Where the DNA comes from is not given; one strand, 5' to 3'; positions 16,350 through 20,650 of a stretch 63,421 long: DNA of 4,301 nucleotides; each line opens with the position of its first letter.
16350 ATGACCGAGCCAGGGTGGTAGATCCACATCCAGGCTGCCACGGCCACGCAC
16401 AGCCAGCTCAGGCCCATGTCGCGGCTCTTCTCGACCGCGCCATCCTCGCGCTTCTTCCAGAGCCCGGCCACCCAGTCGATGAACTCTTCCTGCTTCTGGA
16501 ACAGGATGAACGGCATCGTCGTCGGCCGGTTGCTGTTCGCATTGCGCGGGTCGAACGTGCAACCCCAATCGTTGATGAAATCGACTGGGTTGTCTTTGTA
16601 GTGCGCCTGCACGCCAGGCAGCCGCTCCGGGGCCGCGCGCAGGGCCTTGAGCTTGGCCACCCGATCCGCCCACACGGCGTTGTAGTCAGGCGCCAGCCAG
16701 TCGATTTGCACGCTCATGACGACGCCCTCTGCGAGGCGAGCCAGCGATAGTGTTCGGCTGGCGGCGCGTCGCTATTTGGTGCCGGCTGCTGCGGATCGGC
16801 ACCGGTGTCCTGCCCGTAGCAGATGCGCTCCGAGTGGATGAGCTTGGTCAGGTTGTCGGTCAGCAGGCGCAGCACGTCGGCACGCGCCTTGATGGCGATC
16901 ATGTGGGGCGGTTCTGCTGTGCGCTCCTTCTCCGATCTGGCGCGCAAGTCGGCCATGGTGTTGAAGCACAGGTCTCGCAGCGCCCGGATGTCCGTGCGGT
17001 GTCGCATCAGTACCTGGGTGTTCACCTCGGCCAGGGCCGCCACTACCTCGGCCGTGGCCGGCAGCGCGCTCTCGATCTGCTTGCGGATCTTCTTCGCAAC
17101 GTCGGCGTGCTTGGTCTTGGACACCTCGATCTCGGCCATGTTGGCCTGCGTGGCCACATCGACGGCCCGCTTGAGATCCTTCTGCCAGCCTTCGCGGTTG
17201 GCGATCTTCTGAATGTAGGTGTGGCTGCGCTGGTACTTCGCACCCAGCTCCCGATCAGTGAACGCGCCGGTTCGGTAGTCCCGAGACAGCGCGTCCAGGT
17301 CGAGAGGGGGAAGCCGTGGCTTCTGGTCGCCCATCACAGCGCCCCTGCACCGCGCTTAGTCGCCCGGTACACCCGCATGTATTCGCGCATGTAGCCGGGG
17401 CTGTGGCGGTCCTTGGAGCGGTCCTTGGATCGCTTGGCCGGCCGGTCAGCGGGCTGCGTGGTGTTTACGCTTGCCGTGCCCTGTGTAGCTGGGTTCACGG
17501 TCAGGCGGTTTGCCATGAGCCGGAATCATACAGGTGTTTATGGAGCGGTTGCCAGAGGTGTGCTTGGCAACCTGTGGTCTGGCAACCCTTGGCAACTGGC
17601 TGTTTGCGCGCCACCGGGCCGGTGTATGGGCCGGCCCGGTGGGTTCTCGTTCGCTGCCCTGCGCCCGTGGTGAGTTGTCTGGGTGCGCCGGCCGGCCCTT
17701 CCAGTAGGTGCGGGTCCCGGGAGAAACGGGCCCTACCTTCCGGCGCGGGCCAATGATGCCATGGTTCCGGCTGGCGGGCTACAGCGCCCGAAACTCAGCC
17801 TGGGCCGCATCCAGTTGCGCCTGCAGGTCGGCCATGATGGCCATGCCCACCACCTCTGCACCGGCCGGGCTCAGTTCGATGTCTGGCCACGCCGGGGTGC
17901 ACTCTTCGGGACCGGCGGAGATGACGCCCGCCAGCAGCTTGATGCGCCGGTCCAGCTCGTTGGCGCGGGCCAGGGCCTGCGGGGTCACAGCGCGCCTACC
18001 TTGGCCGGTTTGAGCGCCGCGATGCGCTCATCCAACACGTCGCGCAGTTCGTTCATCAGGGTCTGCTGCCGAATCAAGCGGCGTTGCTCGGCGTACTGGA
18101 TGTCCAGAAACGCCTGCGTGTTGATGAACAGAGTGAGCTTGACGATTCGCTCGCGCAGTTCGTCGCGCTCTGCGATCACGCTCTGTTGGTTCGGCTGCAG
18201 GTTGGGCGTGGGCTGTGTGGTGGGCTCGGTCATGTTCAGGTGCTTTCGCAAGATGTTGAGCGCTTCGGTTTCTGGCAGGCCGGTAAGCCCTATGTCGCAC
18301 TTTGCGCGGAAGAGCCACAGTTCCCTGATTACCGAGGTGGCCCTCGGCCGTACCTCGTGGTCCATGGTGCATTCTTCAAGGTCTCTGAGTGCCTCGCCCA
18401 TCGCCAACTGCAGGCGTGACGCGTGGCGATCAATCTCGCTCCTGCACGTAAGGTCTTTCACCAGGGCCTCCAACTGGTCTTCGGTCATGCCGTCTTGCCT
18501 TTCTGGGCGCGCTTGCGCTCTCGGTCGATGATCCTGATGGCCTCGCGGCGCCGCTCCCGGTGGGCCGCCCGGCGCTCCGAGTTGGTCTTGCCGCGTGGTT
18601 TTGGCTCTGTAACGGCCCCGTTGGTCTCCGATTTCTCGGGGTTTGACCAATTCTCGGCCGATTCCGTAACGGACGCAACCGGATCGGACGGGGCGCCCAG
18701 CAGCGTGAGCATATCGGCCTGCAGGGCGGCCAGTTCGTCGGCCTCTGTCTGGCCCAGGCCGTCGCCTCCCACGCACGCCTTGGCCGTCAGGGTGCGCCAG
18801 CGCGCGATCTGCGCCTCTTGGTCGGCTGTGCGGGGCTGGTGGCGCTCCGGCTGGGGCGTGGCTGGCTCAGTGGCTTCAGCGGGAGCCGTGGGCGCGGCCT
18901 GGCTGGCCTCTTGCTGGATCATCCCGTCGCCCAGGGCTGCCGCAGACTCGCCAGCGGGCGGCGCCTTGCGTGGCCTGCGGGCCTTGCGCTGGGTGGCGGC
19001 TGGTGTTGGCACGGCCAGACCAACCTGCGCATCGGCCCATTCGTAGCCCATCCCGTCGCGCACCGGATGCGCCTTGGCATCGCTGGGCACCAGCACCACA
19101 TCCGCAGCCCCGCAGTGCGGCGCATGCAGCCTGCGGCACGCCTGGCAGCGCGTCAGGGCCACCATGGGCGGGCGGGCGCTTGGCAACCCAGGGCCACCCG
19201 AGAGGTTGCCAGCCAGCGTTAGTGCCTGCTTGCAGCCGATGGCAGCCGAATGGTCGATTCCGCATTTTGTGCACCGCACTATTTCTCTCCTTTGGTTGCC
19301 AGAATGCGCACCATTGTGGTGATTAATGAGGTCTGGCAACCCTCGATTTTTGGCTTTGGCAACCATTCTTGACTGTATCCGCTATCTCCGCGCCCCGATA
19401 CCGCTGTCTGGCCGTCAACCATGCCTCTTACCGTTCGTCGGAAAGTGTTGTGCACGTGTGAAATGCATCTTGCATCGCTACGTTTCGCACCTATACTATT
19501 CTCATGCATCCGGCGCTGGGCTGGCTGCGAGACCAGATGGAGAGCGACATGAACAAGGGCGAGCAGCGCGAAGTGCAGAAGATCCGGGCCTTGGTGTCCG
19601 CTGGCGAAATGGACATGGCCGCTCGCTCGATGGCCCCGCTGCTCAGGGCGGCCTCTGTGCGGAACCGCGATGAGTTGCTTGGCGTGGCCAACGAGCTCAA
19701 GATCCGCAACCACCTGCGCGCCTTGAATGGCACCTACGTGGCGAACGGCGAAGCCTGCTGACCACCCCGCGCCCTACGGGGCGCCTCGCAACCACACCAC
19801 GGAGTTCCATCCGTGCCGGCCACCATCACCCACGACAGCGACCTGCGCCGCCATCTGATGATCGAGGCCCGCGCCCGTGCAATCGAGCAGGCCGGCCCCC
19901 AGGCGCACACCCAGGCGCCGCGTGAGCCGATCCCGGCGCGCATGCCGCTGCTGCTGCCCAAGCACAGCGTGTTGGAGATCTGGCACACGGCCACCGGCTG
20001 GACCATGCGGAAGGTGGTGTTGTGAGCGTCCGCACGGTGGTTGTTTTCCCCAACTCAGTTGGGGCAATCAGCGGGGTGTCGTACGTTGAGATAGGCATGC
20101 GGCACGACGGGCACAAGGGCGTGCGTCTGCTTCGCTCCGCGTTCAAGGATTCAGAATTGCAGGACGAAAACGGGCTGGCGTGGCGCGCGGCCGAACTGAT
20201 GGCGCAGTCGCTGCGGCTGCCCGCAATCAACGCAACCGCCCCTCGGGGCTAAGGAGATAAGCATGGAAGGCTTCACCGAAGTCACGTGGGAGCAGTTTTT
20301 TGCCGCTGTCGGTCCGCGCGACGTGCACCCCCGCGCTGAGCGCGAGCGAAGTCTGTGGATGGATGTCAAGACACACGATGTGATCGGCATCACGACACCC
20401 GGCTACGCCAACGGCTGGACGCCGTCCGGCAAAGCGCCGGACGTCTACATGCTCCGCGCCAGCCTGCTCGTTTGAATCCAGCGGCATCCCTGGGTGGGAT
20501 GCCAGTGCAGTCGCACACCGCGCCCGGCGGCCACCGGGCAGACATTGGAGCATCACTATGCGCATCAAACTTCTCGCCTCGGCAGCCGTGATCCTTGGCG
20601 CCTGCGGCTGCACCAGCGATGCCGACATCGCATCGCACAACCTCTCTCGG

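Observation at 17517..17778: Operator-like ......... cluster plus GC hairpins in front of the 30-kb late operon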

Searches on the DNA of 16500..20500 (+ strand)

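Call 7: search_dna_similar(query=window:16500-20500:+, collection=phages, mode=near, max_rows=30)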
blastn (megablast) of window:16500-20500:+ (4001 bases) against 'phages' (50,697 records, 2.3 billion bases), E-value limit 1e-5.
No match.

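Call 73: search_rna_families(source=window, start=17300, end=19700, threshold=evalue, max_evalue=1)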
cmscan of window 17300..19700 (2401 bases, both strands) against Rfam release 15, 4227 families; matches with E-value up to 1: 0.
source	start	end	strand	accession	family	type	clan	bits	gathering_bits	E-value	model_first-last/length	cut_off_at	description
